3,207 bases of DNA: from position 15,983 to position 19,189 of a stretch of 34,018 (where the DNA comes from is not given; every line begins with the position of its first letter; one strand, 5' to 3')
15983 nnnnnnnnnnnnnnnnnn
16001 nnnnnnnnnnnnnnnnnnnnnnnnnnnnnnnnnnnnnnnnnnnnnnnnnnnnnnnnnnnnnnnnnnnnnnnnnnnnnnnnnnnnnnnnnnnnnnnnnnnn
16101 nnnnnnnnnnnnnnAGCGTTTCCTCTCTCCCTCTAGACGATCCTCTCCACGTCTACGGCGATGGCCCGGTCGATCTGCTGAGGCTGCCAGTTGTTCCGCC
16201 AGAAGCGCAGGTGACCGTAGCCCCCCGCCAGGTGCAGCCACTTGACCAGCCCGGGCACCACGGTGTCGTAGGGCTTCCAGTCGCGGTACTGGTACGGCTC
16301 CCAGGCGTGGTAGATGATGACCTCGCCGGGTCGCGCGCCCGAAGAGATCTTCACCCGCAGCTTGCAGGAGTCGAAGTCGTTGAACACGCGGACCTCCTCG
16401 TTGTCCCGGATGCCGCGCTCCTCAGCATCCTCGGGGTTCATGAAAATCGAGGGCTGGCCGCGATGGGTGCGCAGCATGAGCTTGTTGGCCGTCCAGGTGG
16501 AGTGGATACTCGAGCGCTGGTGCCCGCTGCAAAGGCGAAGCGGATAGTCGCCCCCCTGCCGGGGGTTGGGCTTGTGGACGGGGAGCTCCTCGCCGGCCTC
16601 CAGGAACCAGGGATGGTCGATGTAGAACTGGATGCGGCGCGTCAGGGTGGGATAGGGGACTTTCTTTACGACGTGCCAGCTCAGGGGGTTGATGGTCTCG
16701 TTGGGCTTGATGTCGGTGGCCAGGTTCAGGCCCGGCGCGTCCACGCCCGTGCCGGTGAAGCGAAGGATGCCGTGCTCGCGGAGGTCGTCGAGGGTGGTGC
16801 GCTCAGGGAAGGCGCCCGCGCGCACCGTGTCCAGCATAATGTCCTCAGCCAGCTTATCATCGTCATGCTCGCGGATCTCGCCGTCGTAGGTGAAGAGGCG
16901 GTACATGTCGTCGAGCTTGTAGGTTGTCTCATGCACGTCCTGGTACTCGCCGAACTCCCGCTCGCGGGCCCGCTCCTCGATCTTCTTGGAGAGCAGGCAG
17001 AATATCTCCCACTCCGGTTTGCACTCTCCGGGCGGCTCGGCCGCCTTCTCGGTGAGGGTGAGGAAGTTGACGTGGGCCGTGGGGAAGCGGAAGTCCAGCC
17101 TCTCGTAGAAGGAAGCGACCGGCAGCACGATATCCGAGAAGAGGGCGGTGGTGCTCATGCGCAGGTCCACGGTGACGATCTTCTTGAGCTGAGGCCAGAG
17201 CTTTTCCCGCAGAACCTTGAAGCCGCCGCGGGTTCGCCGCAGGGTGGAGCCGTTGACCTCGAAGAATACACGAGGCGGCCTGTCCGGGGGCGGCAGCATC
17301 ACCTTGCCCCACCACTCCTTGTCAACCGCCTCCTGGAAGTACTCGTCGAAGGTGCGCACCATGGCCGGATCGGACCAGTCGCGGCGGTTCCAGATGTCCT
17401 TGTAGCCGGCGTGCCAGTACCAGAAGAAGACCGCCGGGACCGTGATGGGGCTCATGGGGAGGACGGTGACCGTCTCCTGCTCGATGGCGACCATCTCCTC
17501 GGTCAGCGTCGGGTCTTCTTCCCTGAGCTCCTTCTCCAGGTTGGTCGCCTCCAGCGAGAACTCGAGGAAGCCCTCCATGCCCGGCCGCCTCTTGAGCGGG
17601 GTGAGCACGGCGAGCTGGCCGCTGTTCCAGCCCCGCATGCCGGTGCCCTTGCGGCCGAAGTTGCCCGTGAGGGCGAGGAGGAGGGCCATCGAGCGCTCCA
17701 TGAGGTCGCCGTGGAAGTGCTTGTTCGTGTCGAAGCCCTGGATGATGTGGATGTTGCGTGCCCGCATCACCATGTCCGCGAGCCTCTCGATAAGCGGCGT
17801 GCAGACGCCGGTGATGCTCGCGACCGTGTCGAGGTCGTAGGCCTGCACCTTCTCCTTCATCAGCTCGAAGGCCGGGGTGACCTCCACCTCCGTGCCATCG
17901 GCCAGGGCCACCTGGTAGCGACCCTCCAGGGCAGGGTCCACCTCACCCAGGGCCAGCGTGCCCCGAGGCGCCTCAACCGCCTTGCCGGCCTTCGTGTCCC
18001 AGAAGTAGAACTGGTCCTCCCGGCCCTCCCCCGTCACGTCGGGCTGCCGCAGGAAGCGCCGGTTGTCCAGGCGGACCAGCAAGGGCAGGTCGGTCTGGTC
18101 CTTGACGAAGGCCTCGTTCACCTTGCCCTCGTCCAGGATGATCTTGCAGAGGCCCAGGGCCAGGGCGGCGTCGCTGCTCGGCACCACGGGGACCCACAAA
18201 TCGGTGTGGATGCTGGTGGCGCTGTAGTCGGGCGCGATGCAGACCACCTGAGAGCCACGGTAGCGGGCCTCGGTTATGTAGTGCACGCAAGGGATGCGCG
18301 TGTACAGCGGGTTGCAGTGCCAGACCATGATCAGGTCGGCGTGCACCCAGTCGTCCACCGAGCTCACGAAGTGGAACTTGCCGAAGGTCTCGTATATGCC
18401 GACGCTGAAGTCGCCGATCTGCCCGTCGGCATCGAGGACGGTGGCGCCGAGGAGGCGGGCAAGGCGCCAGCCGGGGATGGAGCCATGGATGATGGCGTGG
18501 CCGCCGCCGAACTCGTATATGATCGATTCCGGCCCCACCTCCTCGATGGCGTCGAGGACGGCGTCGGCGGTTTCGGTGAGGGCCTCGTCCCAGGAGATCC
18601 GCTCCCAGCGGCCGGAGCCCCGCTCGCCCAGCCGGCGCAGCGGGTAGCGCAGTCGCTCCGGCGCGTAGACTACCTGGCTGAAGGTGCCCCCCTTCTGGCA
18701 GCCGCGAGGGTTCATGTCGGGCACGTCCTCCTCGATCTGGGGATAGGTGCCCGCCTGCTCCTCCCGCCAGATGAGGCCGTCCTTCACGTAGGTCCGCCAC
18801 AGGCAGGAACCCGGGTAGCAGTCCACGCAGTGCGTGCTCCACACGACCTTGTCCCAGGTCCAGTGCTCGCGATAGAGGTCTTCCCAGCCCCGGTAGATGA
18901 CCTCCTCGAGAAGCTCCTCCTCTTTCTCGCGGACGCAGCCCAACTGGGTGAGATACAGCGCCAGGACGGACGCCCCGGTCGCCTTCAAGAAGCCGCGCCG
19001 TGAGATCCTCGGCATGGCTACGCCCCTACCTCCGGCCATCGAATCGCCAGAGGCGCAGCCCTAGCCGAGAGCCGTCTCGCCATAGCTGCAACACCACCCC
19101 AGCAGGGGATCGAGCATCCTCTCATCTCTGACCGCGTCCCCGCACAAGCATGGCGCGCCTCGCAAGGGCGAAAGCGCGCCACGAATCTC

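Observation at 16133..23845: Type II Mo-bisPGD enzyme locus with two alpha paralogues (one Tat, one leaderless), a single beta, a leaderless EB_dh gamma and no delta chaperone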

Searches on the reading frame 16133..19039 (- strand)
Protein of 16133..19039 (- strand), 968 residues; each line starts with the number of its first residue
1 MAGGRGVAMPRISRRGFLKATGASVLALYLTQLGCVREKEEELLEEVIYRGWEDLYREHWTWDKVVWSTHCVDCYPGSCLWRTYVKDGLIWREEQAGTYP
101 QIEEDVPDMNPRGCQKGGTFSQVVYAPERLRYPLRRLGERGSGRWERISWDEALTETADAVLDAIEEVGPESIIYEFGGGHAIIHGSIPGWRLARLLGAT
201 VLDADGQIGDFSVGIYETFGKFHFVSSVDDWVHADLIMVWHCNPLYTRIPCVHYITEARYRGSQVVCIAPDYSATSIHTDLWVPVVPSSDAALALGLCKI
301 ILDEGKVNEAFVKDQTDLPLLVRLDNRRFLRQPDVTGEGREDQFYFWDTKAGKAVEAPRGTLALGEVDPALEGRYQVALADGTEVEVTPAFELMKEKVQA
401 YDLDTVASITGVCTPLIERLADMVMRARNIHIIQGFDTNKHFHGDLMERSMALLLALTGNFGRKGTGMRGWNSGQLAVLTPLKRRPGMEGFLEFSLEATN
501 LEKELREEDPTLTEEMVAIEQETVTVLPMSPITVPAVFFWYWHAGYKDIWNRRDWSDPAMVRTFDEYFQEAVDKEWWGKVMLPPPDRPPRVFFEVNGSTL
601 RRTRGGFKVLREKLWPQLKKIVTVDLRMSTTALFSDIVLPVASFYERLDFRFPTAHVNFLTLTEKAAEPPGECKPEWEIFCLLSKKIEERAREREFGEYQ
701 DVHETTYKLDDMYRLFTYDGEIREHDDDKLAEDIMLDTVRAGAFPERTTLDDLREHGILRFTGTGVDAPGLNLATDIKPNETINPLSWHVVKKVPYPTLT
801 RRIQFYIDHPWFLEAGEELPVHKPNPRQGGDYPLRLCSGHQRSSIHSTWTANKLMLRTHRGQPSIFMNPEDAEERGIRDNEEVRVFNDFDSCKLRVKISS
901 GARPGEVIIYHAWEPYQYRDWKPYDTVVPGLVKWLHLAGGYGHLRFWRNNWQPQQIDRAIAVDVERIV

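Call 6: search_protein_families(library=pfam, proteins=[window:16133-19039:-], max_evalue=0.01)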
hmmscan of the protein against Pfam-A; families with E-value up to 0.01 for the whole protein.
window:16133-19039:- (968 aa): 2 families
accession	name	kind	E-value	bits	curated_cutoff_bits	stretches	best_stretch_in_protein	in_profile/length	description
PF00384.28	Molybdopterin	-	1.2e-39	136.9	24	1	129-686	1-353/353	Molybdopterin oxidoreductase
PF01568.27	Molydop_binding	-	2.7e-19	69.7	26.8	1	834-915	1-82/110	Molydopterin dinucleotide binding domain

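Call 7: search_protein_families(library=ncbifam, proteins=[window:16133-19039:-], max_evalue=0.01)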
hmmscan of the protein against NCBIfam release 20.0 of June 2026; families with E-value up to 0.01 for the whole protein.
window:16133-19039:- (968 aa): 26 families (the best 25 are shown)
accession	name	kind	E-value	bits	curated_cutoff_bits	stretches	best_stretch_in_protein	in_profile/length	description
TIGR03479.1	DMSO_red_II_alp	subfamily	6e-299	994.2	984.75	1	14-965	1-913/913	molybdopterin-dependent oxidoreductase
NF042978.1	EthbenzDh_ebdA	equivalog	9.2e-251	834.6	2000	1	13-965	20-975/977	ethylbenzene dehydrogenase subunit alpha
TIGR01580.1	narG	equivalog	6e-85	285.8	1084.15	4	49-136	28-114/1235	nitrate reductase subunit alpha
TIGR02166.1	dmsA_ynfE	subfamily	6.6e-70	236.1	777.7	4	62-313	41-296/794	DMSO/selenate family reductase complex A subunit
NF011566.1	PRK14990.1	exception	8.6e-53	179.5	1600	4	12-313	14-316/814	dimethylsulfoxide reductase subunit A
TIGR01591.1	Fdh-alpha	equivalog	8.3e-50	169.6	666.25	4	110-316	34-238/672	formate dehydrogenase subunit alpha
NF041885.1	selenate_YnfE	exception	3.4e-46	157.5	1675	3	59-313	42-303/805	selenate/tellurate reductase subunit YnfE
NF041884.1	selenate_YnfF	exception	4.5e-45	153.8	1650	3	59-313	39-296/798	selenate/tellurate reductase subunit YnfF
NF012032.0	PRK15488.1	equivalog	2.1e-34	118.6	694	2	107-314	76-279/759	thiosulfate reductase PhsA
NF047855.1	AssmNtatRedNasC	equivalog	2.7e-34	118.5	1100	3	97-317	45-264/708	assimilatory nitrate reductase catalytic subunit NasC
TIGR00509.1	bisC_fam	subfamily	1.5e-32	112.8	1017.55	3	809-913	606-708/772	molybdopterin guanine dinucleotide-containing S/N-oxide reductase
TIGR01553.1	formate-DH-alph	equivalog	6.9e-27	93.6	814.2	3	215-324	203-312/1009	formate dehydrogenase-N subunit alpha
NF010055.0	PRK13532.1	equivalog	2.9e-22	78.7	904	2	113-467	81-405/830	nitrate reductase catalytic subunit NapA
NF011682.0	PRK15102.1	equivalog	2.4e-21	75.5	909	2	828-905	676-755/829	trimethylamine-N-oxide reductase TorA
NF011567.1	PRK14991.1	equivalog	7.8e-20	70.2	1750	2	113-159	140-186/1022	tetrathionate reductase subunit TtrA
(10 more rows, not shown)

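Call 35: find_homologous_proteins(query=window:16133-19015:-, max_evalue=1e-50)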
Query window:16133-19015:- (960 aa): 2635 proteins with E <= 1e-50 among 8000 candidates; the best 120 are listed.
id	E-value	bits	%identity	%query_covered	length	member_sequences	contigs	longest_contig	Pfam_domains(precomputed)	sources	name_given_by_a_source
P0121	0.0e+0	2160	93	100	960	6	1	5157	PF00384.28,PF01568.28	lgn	-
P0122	0.0e+0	1520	65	100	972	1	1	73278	PF00384.28,PF01568.28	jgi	jgi:DMSO reductase family type II enzyme molybdopterin subunit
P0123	0.0e+0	1487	65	99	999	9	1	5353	PF00384.28,PF01568.28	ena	-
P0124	0.0e+0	1483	64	100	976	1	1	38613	PF00384.28,PF01568.28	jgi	jgi:DMSO reductase family type II enzyme molybdopterin subunit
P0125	0.0e+0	1479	64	99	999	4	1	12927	PF00384.28,PF01568.28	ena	-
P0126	0.0e+0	1475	64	100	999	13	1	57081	PF00384.28,PF01568.28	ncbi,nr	ncbi:MAG: molybdopterin-dependent oxidoreductase [Chloroflexi bacterium]|nr:molybdopterin-dependent 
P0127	0.0e+0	1472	64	99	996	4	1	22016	PF00384.28,PF01568.28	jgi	jgi:DMSO reductase family type II enzyme molybdopterin subunit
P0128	0.0e+0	1467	62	100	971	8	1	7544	PF00384.28,PF01568.28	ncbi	-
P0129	0.0e+0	1462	63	99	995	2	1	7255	PF00384.28,PF01568.28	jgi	jgi:DMSO reductase family type II enzyme molybdopterin subunit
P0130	0.0e+0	1461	64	99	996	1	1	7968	PF00384.28,PF01568.28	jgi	jgi:DMSO reductase family type II enzyme molybdopterin subunit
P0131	0.0e+0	1458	63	100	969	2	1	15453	PF00384.28,PF01568.28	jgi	jgi:DMSO reductase family type II enzyme molybdopterin subunit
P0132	0.0e+0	1457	62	99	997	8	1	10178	PF00384.28,PF01568.28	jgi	jgi:DMSO reductase family type II enzyme molybdopterin subunit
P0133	0.0e+0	1454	64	99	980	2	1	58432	PF00384.28,PF01568.28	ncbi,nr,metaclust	ncbi:MAG: hypothetical protein A2148_04695 [Chloroflexi bacterium RBG_16_68_14]|nr:MAG: hypothetical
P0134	0.0e+0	1453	62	100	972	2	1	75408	PF00384.28,PF01568.28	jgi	-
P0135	0.0e+0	1452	62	100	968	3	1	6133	PF00384.28,PF01568.28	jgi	jgi:DMSO reductase family type II enzyme molybdopterin subunit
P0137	0.0e+0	1450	62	100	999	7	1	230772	PF00384.28,PF01568.28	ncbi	-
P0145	0.0e+0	1437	62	100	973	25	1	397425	PF00384.28,PF01568.28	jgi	jgi:DMSO reductase family type II enzyme molybdopterin subunit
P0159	0.0e+0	1403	60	100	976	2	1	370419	PF00384.28,PF01568.28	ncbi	-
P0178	0.0e+0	1368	60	100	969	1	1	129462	PF00384.28,PF01568.28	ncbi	-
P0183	0.0e+0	1359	59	100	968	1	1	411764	PF00384.28,PF01568.28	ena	-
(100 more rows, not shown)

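Call 37: find_encoding_contigs(protein=P0137, flank=10000, max_places=2)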
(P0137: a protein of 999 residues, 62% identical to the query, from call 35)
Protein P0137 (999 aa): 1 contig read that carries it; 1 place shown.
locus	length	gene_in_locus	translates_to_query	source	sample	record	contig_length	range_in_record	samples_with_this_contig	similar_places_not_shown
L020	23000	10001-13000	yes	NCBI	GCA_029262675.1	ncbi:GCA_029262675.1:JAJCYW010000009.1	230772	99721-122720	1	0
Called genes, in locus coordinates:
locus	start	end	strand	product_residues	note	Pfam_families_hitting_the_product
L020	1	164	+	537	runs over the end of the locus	PF00890:FAD_binding_2 (faint), PF01266:DAO, PF01593:Amino_oxidase (faint), PF01946:Thi4 (weak), PF13450:NAD_binding_8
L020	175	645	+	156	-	-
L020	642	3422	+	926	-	PF00384:Molybdopterin, PF01568:Molydop_binding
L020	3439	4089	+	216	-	PF09459:EB_dh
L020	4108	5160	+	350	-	PF12797:Fer4_2 (faint), PF12837:Fer4_6 (faint), PF13187:Fer4_9 (faint), PF12838:Fer4_7, PF13237:Fer4_10 (weak), PF13247:Fer4_11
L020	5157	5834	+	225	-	PF02613:Nitrate_red_del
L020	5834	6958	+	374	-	PF03205:MobB, PF02663:FmdE, PF01258:zf-dskA_traR (weak)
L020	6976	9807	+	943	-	PF00384:Molybdopterin, PF01568:Molydop_binding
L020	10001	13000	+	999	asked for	PF00384:Molybdopterin, PF01568:Molydop_binding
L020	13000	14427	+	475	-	-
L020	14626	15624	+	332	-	PF00795:CN_hydrolase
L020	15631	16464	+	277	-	PF00561:Abhydrolase_1 (faint), PF12146:Hydrolase_4, PF12697:Abhydrolase_6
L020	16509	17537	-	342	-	PF12838:Fer4_7 (faint), PF13187:Fer4_9 (faint), PF12797:Fer4_2 (faint), PF12837:Fer4_6 (faint), PF13247:Fer4_11, PF13237:Fer4_10 (weak)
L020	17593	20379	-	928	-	PF00384:Molybdopterin, PF01568:Molydop_binding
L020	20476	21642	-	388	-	PF04055:Radical_SAM, PF13186:SPASM (weak)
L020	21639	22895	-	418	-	PF13353:Fer4_12, PF04055:Radical_SAM, PF13186:SPASM (faint)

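Call 38: find_encoding_contigs(protein=P0122, flank=10000, max_places=2)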
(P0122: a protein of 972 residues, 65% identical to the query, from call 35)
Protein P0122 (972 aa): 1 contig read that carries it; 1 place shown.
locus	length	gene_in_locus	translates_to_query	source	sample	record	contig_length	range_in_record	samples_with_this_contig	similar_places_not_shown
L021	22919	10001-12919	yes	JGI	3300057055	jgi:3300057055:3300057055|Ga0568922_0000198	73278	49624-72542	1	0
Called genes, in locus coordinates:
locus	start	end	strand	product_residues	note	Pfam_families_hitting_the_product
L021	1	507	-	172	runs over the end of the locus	-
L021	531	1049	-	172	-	PF11290:DUF3090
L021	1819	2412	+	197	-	PF02358:Trehalose_PPase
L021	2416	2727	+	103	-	-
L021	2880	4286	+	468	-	PF00982:Glyco_transf_20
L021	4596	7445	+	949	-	PF00384:Molybdopterin, PF01568:Molydop_binding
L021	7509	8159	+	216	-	PF09459:EB_dh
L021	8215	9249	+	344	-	PF12797:Fer4_2 (faint), PF12837:Fer4_6 (faint), PF13237:Fer4_10 (faint), PF12838:Fer4_7 (weak), PF13247:Fer4_11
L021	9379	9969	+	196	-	PF02613:Nitrate_red_del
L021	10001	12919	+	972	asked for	PF00384:Molybdopterin, PF01568:Molydop_binding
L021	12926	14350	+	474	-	PF02133:Transp_cyt_pur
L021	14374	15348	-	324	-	PF12911:OppC_N, PF00528:BPD_transp_1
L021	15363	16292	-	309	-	PF19300:BPD_transp_1_N, PF00528:BPD_transp_1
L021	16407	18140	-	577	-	PF00496:SBP_bac_5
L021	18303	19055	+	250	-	PF00486:Trans_reg_C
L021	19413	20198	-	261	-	PF00990:GGDEF (weak)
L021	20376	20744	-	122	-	PF06262:Zincin_1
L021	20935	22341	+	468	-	PF16655:PhoD_N, PF09423:PhoD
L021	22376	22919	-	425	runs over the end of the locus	?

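Call 39: find_encoding_contigs(protein=P0178, flank=10000, max_places=2)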
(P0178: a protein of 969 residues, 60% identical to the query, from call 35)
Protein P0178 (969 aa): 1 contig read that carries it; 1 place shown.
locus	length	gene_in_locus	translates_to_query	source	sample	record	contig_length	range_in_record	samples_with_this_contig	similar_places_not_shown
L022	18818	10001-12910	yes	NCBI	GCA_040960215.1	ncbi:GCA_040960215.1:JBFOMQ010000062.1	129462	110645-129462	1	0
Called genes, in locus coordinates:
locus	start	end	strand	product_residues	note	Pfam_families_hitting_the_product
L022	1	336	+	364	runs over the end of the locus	PF03205:MobB, PF02663:FmdE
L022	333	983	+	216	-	PF09459:EB_dh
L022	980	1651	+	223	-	PF02613:Nitrate_red_del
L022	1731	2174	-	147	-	PF02036:SCP2 (weak)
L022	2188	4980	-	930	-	PF00384:Molybdopterin, PF01568:Molydop_binding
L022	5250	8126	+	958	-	PF00384:Molybdopterin, PF01568:Molydop_binding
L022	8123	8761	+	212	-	PF09459:EB_dh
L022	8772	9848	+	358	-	PF00037:Fer4 (faint), PF12797:Fer4_2 (faint), PF12837:Fer4_6 (faint), PF13237:Fer4_10 (faint), PF13247:Fer4_11, PF12838:Fer4_7 (weak)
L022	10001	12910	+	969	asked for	PF00384:Molybdopterin, PF01568:Molydop_binding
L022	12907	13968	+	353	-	PF00795:CN_hydrolase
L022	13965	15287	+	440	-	-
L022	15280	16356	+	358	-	PF12797:Fer4_2 (faint), PF13237:Fer4_10 (weak), PF13247:Fer4_11, PF12838:Fer4_7 (weak)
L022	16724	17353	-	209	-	PF12804:NTP_transf_3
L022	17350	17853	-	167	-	-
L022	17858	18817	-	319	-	?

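Call 57: find_encoding_contigs(protein=P0145, flank=9000, max_places=1)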
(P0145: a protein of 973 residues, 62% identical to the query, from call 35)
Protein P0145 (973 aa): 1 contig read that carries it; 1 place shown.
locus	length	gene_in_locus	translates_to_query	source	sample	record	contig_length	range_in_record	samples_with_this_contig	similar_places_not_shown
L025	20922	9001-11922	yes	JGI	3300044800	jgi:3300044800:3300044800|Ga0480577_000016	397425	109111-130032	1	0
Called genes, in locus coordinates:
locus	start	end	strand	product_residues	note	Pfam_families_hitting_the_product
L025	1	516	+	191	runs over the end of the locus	PF02397:Bac_transf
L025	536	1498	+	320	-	PF01073:3Beta_HSD, PF01370:Epimerase, PF02719:Polysacc_synt_2, PF04321:RmlD_sub_bind, PF05368:NmrA, PF13460:NAD_binding_10, PF16363:GDP_Man_Dehyd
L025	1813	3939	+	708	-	-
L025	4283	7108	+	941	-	PF00384:Molybdopterin, PF01568:Molydop_binding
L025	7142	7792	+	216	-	PF09459:EB_dh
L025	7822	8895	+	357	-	PF12797:Fer4_2 (faint), PF12837:Fer4_6 (faint), PF13237:Fer4_10 (faint), PF13247:Fer4_11, PF12838:Fer4_7 (weak)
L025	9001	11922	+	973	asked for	PF00384:Molybdopterin, PF01568:Molydop_binding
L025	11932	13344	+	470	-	PF02133:Transp_cyt_pur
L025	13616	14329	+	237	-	PF00005:ABC_tran, PF13304:AAA_21 (faint)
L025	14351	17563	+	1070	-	PF02687:FtsX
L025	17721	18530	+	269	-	PF00881:Nitroreductase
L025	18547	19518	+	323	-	PF01144:CoA_trans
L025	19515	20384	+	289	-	PF01144:CoA_trans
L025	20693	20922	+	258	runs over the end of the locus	PF01925:TauE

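Call 58: find_encoding_contigs(protein=P0159, flank=9000, max_places=1)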
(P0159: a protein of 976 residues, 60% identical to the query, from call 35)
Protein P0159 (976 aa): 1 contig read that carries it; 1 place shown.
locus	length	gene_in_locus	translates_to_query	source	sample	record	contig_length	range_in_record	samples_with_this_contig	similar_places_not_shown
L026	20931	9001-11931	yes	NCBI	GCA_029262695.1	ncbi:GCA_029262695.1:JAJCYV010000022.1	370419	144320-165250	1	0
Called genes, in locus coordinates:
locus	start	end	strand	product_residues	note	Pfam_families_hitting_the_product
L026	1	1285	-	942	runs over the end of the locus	PF00384:Molybdopterin, PF01568:Molydop_binding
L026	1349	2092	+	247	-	PF09459:EB_dh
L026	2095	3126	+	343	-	PF12797:Fer4_2 (faint), PF12837:Fer4_6 (faint), PF13187:Fer4_9 (faint), PF13247:Fer4_11, PF12838:Fer4_7 (weak), PF13237:Fer4_10 (weak)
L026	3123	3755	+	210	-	PF02613:Nitrate_red_del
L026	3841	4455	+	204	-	PF09459:EB_dh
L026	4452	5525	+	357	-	PF13187:Fer4_9 (faint), PF12797:Fer4_2 (faint), PF13237:Fer4_10 (faint), PF13247:Fer4_11, PF12838:Fer4_7 (weak)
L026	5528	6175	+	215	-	PF02613:Nitrate_red_del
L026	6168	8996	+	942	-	PF00384:Molybdopterin, PF01568:Molydop_binding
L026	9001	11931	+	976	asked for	PF00384:Molybdopterin, PF01568:Molydop_binding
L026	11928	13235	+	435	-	-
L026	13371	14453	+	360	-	PF04055:Radical_SAM, PF06463:Mob_synth_C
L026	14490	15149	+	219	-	PF00440:TetR_N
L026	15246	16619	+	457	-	PF00890:FAD_binding_2 (weak), PF01266:DAO, PF01946:Thi4 (weak)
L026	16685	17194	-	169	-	PF13473:Cupredoxin_1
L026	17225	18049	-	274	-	PF12679:ABC2_membrane_2, PF12730:ABC2_membrane_4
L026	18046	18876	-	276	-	PF02463:SMC_N (faint), PF13476:AAA_23 (weak), PF00005:ABC_tran, PF13304:AAA_21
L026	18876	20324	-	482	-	PF05048:NosD, PF13229:Beta_helix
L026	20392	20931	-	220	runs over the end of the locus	PF07690:MFS_1 (faint)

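Call 59: find_encoding_contigs(protein=P0183, flank=9000, max_places=1)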
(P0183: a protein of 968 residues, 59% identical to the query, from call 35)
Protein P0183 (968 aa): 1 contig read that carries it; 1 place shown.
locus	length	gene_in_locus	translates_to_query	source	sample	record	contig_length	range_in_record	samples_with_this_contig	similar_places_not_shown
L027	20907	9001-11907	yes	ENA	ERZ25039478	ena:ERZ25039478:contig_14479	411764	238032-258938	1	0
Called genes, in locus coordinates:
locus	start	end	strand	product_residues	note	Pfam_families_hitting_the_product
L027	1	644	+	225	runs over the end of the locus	PF02613:Nitrate_red_del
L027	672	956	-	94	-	-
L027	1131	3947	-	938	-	PF00384:Molybdopterin, PF01568:Molydop_binding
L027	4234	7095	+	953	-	PF00384:Molybdopterin, PF01568:Molydop_binding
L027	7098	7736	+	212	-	PF09459:EB_dh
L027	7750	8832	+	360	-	PF12797:Fer4_2 (faint), PF12837:Fer4_6 (faint), PF13237:Fer4_10 (faint), PF13247:Fer4_11, PF12838:Fer4_7 (weak)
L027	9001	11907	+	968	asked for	PF00384:Molybdopterin, PF01568:Molydop_binding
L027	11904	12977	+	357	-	PF00795:CN_hydrolase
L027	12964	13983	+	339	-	-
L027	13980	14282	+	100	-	-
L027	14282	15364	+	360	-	PF12797:Fer4_2 (faint), PF13187:Fer4_9 (faint), PF13237:Fer4_10 (weak), PF13247:Fer4_11, PF12838:Fer4_7 (weak)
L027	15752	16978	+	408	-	PF01590:GAF, PF13185:GAF_2, PF13492:GAF_3 (faint), PF07730:HisKA_3, PF02518:HATPase_c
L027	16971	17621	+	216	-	PF00072:Response_reg, PF00196:GerE, PF08281:Sigma70_r4_2 (weak)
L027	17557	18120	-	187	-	-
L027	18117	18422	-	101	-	-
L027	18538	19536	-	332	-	-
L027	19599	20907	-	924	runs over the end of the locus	PF00384:Molybdopterin, PF01568:Molydop_binding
